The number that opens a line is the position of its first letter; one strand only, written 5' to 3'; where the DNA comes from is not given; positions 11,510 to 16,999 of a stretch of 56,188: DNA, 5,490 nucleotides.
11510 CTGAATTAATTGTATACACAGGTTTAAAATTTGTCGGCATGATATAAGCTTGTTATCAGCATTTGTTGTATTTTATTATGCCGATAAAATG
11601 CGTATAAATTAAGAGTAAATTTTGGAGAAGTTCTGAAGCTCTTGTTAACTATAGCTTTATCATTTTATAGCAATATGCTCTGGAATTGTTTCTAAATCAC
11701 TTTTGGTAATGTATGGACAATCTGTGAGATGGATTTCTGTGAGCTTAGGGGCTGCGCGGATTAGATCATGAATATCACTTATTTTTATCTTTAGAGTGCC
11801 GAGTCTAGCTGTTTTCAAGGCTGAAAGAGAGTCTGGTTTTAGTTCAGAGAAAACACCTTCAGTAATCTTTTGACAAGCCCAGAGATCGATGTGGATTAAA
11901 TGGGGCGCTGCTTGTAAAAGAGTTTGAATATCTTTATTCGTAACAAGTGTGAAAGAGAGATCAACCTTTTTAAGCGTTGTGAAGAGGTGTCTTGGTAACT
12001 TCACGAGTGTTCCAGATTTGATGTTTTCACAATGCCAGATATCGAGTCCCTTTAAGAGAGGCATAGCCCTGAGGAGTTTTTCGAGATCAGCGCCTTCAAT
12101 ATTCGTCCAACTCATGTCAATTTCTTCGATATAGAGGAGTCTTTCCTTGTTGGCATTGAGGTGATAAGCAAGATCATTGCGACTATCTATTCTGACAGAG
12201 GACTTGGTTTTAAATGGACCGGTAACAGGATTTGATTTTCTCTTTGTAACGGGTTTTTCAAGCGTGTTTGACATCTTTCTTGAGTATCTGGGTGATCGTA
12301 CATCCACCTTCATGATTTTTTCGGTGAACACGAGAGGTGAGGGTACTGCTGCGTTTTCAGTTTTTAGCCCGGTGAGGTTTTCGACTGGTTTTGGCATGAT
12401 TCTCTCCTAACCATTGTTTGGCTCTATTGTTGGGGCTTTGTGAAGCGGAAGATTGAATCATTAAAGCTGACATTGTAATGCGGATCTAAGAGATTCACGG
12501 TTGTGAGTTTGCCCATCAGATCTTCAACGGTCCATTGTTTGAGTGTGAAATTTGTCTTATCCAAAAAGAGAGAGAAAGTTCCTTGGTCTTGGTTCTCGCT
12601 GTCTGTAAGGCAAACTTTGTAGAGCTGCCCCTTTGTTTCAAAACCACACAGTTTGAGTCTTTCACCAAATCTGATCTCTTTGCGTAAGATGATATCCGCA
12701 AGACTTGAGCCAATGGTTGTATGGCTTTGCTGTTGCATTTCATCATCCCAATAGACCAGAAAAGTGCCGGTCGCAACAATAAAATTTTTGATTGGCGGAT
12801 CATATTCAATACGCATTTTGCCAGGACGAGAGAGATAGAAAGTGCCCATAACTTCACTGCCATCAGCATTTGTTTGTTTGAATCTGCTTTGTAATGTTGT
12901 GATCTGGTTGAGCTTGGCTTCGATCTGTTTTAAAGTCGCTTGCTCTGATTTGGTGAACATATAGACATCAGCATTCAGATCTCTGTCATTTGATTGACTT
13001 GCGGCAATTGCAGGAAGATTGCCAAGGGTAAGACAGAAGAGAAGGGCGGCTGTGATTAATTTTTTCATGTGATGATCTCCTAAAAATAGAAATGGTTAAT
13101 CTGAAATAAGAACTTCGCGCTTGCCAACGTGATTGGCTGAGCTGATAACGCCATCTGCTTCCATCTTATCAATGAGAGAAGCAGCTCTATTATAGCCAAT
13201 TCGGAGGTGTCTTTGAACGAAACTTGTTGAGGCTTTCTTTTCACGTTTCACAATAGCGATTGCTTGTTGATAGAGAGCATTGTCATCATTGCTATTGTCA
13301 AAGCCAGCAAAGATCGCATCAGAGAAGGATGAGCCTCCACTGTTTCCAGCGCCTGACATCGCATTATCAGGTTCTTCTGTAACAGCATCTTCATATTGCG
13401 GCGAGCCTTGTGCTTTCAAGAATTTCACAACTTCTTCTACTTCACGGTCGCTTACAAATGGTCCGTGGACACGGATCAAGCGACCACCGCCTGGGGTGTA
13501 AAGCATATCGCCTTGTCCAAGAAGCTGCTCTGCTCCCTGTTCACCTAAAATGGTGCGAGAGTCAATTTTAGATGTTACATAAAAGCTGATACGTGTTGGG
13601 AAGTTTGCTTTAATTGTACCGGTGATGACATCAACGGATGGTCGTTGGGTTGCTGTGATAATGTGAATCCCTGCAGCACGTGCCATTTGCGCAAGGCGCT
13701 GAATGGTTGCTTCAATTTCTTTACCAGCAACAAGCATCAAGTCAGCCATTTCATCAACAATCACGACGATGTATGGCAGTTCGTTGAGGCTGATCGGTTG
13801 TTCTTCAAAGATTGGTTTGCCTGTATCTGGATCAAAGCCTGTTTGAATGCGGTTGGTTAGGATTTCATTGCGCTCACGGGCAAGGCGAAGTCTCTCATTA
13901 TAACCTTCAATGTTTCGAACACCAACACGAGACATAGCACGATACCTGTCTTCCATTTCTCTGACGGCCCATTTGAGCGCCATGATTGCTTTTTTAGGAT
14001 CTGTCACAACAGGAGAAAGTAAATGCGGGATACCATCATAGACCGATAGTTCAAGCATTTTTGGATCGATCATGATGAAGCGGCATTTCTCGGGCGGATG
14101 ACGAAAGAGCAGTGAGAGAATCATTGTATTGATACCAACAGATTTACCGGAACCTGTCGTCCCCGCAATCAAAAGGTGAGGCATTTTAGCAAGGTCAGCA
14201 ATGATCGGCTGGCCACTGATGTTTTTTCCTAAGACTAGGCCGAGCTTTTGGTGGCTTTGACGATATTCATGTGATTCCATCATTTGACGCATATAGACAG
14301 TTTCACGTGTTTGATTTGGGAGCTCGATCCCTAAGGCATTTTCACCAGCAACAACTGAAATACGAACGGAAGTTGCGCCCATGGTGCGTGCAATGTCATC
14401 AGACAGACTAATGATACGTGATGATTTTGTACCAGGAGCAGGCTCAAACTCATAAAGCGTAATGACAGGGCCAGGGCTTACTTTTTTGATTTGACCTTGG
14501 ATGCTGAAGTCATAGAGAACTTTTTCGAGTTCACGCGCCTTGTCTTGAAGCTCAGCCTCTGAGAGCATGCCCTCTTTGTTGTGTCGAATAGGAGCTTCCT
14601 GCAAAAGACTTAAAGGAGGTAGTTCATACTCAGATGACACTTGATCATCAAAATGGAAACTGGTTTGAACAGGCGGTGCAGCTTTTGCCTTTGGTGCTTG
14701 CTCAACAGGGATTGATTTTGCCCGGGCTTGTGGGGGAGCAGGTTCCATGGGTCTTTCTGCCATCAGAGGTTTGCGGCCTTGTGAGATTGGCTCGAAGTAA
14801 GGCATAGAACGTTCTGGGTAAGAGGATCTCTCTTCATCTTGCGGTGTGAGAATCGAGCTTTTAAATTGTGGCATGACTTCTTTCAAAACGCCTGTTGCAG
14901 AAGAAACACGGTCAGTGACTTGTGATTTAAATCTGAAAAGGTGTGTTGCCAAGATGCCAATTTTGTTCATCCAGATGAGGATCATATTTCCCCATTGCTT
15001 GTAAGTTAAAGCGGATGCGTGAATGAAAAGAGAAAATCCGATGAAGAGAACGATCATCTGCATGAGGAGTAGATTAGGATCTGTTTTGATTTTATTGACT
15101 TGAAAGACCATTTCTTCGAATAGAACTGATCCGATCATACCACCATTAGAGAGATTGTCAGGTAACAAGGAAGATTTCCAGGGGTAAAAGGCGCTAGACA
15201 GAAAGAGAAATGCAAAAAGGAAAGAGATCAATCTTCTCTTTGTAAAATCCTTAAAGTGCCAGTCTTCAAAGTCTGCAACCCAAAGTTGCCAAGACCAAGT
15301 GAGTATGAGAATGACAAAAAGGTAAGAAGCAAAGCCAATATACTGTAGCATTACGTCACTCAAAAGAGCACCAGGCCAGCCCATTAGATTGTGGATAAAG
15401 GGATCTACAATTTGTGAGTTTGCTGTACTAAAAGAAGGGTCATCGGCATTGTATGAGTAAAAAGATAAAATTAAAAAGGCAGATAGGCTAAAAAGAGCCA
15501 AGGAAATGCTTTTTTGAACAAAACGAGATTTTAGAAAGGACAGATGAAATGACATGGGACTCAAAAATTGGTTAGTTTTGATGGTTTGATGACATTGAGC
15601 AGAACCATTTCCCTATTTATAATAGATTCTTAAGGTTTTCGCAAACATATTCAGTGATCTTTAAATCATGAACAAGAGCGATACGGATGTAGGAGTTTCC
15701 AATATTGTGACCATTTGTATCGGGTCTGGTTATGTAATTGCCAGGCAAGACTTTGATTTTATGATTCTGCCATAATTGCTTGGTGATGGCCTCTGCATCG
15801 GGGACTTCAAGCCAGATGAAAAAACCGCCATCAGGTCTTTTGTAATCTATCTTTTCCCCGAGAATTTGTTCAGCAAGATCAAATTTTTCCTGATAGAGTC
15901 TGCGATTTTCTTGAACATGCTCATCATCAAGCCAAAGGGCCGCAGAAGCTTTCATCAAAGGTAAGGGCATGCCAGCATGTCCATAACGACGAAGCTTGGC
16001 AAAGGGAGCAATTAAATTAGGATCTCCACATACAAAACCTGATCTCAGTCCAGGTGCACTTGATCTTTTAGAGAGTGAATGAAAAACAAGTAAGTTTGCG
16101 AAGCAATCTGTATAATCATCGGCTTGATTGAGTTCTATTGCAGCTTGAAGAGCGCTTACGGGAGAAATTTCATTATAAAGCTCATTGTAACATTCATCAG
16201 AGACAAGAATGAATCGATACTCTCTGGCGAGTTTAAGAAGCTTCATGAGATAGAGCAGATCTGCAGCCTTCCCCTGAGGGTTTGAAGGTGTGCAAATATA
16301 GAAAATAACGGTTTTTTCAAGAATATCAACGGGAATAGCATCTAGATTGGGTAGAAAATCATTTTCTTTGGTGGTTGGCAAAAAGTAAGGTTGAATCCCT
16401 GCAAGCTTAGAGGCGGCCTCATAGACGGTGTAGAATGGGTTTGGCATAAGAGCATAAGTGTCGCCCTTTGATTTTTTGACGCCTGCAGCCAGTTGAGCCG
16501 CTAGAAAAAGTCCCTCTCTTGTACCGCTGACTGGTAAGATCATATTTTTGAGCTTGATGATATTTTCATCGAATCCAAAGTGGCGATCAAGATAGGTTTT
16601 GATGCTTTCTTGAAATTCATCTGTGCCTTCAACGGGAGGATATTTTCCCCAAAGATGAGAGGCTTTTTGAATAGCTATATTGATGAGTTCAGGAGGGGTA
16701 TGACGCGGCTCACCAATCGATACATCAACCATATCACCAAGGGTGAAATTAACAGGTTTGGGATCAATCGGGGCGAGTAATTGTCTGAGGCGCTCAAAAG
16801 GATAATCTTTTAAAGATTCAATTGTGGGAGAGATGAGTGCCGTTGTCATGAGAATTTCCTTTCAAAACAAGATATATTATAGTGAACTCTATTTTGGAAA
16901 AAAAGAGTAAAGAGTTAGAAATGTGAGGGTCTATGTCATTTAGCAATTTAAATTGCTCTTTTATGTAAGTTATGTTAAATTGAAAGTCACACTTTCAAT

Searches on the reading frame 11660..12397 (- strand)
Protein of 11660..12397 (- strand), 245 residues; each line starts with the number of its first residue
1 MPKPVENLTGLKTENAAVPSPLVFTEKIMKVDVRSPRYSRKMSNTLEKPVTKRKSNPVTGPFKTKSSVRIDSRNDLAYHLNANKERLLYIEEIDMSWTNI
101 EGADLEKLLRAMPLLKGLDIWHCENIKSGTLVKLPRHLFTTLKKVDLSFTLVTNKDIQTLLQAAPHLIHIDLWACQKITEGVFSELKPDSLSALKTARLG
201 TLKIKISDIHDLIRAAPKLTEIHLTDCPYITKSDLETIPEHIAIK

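Call 11: search_protein_families(library=pfam, proteins=[window:11660-12397:-], max_evalue=0.001)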
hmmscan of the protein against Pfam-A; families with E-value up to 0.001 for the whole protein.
window:11660-12397:- (245 aa): 4 families
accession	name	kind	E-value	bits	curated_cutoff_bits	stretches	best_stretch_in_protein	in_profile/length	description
PF23622.1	LRR_At1g61320_AtMIF1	-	3.9e-07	30.2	26.9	0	139-179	91-131/384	At1g61320/AtMIF1, LRR domain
PF24758.1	LRR_At5g56370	-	8.4e-06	26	27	0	84-124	57-97/227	FBD-associated F-box protein At5g56370, LRR repeats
PF12799.13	LRR_4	-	6e-05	23.6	27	0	205-233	12-39/44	Leucine Rich repeats (2 copies)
PF13516.12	LRR_6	-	0.00061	20.1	23.4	0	217-236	3-21/24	Leucine Rich repeat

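Call 75: search_protein_families(library=ncbifam, proteins=[window:11660-12397:-], max_evalue=0.001)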
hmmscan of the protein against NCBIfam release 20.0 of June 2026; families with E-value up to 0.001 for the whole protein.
window:11660-12397:- (245 aa): 1 family
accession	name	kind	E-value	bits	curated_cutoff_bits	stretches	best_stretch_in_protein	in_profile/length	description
NF038076.1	fam_STM4015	hypoth_equivalog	0.00085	18.5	275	0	90-124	78-110/290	STM4015 family protein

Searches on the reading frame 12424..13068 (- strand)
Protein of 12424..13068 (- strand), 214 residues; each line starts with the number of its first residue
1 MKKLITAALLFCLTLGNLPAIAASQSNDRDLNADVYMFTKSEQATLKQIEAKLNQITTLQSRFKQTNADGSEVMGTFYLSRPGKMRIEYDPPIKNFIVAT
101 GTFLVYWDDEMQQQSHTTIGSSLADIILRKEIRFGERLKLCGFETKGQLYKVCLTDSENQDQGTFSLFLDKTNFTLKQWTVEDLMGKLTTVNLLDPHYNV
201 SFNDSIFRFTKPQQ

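Call 35: search_protein_families(library=ncbifam, proteins=[window:12424-13068:-], max_evalue=0.00001)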
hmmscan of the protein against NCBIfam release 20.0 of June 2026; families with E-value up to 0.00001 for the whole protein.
window:12424-13068:- (214 aa): 4 families
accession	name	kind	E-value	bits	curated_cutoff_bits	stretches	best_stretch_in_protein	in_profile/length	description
TIGR00547.2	lolA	equivalog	4.4e-17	62.2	112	1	43-213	17-195/202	outer membrane lipoprotein periplasmic chaperone LolA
NF000661.0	PRK00031.1-3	equivalog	3.6e-08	33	255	1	43-213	36-218/225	outer membrane lipoprotein chaperone LolA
NF053544.1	LolA2_flexi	equivalog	3.3e-07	29.9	125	0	39-113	24-104/208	flexirubin biosynthesis/transport protein LolA2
NF000663.1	PRK00031.2-1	exception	8.5e-06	25.4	120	0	49-122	13-89/168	LolA-like outer membrane lipoprotein chaperone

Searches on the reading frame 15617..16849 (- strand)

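Call 11: search_protein_families(library=pfam, proteins=[window:15617-16849:-], max_evalue=0.001)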
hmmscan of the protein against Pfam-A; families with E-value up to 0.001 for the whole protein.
window:15617-16849:- (410 aa): 1 family
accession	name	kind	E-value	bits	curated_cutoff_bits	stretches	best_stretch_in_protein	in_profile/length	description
PF00155.27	Aminotran_1_2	-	4.2e-44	151.6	19.7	1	39-405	2-360/361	Aminotransferase class I and II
